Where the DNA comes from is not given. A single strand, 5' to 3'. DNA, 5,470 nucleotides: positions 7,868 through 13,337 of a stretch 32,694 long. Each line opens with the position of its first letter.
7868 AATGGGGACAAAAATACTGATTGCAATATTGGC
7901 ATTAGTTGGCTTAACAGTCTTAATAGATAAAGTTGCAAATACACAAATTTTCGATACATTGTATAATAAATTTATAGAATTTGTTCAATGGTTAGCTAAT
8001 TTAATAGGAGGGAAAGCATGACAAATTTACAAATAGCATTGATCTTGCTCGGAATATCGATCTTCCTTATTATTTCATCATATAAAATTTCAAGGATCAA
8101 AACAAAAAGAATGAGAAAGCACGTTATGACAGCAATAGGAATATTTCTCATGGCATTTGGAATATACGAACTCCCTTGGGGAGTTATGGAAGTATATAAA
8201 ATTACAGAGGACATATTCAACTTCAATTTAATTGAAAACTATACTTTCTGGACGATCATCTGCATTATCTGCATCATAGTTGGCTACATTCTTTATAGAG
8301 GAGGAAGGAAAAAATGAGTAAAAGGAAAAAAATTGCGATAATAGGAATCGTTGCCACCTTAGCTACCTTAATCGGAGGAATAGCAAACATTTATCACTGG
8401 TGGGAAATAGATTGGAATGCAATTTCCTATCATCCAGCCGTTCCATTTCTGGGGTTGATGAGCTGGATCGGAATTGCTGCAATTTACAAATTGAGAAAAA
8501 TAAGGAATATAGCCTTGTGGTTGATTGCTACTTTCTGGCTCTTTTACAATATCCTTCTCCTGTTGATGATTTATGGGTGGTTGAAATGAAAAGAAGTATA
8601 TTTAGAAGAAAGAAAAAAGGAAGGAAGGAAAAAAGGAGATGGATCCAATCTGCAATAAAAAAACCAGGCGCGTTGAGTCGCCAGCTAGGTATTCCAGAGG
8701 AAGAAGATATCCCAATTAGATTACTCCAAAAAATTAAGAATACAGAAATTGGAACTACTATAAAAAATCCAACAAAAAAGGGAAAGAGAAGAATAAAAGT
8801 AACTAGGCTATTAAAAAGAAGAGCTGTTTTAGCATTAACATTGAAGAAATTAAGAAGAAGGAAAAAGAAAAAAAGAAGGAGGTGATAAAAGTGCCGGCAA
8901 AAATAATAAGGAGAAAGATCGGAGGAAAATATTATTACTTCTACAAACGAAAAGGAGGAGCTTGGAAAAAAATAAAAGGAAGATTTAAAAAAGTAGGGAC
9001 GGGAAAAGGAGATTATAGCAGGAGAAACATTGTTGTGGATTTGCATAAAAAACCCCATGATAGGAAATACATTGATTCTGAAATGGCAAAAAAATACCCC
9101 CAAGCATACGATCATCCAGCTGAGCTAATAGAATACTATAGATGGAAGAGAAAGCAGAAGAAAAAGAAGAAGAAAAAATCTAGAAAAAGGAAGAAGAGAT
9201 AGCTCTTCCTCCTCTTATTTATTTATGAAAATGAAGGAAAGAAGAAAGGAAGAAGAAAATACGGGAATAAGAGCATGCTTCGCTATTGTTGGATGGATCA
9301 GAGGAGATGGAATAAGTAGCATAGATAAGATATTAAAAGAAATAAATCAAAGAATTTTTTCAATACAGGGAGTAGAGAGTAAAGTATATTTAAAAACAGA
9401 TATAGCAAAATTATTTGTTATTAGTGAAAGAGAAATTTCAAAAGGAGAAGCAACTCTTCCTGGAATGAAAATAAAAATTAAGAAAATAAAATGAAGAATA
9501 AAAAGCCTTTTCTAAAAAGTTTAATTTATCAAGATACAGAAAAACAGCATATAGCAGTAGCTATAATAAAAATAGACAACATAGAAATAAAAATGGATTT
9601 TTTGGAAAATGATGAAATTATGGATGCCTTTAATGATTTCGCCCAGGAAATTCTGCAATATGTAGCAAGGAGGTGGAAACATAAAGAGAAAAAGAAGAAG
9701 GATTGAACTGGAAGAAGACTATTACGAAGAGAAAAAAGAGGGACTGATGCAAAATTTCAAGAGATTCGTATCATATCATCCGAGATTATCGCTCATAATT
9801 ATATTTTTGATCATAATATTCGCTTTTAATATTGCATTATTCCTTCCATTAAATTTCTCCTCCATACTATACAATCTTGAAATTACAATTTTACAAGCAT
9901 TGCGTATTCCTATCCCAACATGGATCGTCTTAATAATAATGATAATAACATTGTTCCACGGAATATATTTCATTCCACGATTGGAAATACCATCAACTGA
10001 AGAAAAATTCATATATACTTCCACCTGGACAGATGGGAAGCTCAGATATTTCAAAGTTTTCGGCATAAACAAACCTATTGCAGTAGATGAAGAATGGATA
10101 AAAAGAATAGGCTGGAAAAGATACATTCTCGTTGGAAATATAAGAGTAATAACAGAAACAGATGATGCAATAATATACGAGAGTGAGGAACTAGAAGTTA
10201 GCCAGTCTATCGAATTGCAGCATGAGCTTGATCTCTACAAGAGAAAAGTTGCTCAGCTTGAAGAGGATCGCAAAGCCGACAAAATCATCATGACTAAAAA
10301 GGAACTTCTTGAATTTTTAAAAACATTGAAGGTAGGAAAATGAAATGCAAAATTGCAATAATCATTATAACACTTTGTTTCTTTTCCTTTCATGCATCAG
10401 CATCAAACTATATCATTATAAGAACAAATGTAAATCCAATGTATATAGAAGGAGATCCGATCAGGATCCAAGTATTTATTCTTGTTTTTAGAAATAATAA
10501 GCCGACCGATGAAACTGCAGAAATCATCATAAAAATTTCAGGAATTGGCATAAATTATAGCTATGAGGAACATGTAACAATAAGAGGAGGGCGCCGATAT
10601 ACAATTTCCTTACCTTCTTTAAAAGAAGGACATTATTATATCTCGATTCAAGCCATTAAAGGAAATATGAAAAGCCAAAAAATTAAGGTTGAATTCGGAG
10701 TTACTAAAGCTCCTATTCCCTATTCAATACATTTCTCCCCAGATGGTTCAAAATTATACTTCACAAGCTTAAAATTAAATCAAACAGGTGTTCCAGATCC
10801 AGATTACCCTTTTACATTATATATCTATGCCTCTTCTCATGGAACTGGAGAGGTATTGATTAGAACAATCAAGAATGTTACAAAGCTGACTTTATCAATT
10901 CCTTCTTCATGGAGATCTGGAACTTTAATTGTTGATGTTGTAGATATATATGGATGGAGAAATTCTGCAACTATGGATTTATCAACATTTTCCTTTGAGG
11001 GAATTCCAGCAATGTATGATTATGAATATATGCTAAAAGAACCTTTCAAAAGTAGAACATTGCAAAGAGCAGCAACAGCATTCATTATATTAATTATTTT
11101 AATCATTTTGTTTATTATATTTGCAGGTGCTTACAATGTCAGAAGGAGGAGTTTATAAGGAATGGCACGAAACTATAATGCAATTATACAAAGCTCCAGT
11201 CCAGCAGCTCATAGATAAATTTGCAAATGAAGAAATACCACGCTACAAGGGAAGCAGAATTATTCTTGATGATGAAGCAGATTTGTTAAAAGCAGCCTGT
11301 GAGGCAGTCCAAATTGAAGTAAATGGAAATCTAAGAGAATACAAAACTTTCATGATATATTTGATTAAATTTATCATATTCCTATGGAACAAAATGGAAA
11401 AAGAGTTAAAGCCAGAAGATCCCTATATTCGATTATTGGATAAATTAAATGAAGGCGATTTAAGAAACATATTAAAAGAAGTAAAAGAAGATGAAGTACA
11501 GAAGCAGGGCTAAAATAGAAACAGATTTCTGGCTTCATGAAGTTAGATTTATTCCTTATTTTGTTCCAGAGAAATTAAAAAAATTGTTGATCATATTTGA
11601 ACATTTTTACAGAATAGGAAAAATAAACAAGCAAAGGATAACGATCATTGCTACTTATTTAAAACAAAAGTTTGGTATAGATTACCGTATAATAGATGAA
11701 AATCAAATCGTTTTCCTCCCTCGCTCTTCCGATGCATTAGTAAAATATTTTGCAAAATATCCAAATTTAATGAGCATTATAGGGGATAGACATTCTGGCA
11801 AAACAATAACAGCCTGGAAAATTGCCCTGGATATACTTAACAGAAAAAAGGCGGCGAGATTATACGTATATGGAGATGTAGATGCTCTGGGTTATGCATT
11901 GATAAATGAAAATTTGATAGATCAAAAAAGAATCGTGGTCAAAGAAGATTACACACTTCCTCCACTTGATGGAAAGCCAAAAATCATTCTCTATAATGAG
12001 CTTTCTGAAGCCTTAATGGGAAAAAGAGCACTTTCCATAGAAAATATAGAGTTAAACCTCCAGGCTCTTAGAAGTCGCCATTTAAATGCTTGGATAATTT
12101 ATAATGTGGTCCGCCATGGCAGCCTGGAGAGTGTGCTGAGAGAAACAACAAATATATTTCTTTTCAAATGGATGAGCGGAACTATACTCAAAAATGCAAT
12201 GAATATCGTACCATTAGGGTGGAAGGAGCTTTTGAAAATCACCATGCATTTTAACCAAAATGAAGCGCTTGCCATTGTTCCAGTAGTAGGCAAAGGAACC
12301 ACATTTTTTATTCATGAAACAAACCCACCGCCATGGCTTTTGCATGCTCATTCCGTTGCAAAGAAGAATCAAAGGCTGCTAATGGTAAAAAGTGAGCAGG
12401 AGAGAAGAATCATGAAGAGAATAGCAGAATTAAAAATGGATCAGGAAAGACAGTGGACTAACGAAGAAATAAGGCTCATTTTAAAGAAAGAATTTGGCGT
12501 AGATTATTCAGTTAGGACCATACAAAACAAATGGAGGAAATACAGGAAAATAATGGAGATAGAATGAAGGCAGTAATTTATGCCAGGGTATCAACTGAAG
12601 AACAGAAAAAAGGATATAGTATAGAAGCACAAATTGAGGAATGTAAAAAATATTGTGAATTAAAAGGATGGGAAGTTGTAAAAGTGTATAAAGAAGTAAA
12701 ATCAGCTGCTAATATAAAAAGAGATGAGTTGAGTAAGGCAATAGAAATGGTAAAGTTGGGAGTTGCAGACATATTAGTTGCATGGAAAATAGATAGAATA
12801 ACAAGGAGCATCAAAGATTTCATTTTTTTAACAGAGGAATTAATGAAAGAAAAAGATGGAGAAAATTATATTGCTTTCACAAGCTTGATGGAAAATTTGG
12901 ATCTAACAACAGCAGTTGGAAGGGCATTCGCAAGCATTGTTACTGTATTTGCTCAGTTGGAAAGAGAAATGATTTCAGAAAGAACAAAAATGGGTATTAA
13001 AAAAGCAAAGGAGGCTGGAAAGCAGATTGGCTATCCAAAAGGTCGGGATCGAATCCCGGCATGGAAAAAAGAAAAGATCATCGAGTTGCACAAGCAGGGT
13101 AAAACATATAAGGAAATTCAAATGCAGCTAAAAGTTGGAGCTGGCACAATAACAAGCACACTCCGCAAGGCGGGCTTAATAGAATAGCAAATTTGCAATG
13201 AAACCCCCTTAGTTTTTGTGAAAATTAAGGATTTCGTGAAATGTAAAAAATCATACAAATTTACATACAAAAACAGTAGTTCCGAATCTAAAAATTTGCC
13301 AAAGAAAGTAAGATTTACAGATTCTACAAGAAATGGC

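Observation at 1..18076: At least 18 kb integrated element at the 3' end of tRNA-Lys(CTT)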

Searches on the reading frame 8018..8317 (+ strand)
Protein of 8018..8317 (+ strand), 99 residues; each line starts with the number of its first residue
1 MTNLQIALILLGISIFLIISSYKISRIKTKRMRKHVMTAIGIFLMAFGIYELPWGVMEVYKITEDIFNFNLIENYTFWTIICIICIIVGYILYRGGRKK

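Call 9: search_protein_families(library=pfam, proteins=[window:8018-8317:+], max_evalue=0.01)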
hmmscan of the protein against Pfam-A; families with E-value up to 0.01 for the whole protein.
window:8018-8317:+ (99 aa): 0 families

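Call 94: search_protein_families(library=phrogs, proteins=[window:8018-8317:+], max_evalue=0.01)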
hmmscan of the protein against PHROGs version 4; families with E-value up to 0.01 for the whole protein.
window:8018-8317:+ (99 aa): 0 families

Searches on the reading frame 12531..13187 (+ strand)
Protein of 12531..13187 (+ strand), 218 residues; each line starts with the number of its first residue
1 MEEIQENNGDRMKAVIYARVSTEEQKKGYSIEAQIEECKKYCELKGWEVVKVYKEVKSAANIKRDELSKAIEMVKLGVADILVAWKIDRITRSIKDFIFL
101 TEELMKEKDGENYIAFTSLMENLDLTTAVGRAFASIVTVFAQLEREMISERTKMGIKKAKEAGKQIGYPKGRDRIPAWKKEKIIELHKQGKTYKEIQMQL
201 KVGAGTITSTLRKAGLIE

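Call 9: search_protein_families(library=pfam, proteins=[window:12531-13187:+], max_evalue=0.01)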
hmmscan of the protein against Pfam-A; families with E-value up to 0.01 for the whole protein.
window:12531-13187:+ (218 aa): 5 families
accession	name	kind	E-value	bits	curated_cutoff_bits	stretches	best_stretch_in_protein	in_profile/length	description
PF00239.26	Resolvase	-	8.9e-38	130.1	23.3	1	14-164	1-144/145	Resolvase, N terminal domain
PF25787.1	HTH_SB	-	1.7e-06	28.1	43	1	180-213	12-45/53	Sleeping Beauty transposase HTH domain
PF19610.4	DUF6115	-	6e-05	23.9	27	1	92-207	20-127/134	Family of unknown function (DUF6115)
PF01371.25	Trp_repressor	-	0.0092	16.5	27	0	182-208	40-67/88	Trp repressor protein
PF04708.17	Pox_F16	-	0.0096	15.9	30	0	30-97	15-80/215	Poxvirus F16 protein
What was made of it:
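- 12531..13187 (+): Small serine recombinase (resolvase/invertase type with C-terminal HTH). PF00239 9e-38 (call 9).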

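Call 27: find_encoding_contigs(protein=window:12531-13187:+, flank=10000, max_places=10)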
Protein window:12531-13187:+ (218 aa): 2 contigs read that carry it; 2 places shown.
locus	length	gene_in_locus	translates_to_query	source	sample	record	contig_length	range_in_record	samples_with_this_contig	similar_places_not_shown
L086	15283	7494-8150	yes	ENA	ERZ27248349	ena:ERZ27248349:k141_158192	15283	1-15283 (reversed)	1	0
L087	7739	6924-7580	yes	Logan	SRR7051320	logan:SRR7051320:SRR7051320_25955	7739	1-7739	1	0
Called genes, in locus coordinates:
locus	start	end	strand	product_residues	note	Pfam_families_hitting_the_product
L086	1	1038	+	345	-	?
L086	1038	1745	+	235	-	-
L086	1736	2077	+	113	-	-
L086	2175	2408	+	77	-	-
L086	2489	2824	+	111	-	-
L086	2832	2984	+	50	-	-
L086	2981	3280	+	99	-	-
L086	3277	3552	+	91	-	-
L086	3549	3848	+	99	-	-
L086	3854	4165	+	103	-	-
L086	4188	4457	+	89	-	-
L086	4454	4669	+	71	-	-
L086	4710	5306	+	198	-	-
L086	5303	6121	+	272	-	-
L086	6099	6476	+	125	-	-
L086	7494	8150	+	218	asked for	PF00239:Resolvase, PF25787:HTH_SB (weak)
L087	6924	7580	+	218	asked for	PF00239:Resolvase, PF25787:HTH_SB (weak)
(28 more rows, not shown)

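Call 69: search_protein_families(library=ncbifam, proteins=[window:12531-13187:+], max_evalue=0.001)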
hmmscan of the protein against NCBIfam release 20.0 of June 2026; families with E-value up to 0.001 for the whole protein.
window:12531-13187:+ (218 aa): 8 families
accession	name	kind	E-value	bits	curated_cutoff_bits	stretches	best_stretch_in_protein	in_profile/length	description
NF047343.1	SCCmet_CcrB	equivalog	6.1e-29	101.1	900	1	12-188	7-181/542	cassette chromosome recombinase CcrB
NF041201.1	recomb_XisF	equivalog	1.2e-20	73.9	375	1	15-196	2-180/465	fdxN element excision recombinase XisF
NF033518.0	transpos_IS607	equivalog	4.8e-16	58.8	110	1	5-109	47-146/187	IS607 family transposase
NF049883.1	resolv_YneB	equivalog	2.9e-15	56.3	175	1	13-201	1-190/211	YneB family resolvase-like protein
NF009949.0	PRK13413.1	equivalog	3.3e-15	56.3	272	1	17-214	5-196/203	master DNA invertase Mpi family serine-type recombinase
NF047347.1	SCCmet_CcrC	equivalog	5.2e-14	51.6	900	1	12-166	3-156/558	cassette chromosome recombinase CcrC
NF047344.1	SCCmet_CcrA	equivalog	2.3e-12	46.8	700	1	13-166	3-149/442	cassette chromosome recombinase CcrA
NF040595.1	HTH_Cbp1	equivalog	0.00024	21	140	0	170-216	42-88/135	CRISPR DNA repeat-binding protein Cbp1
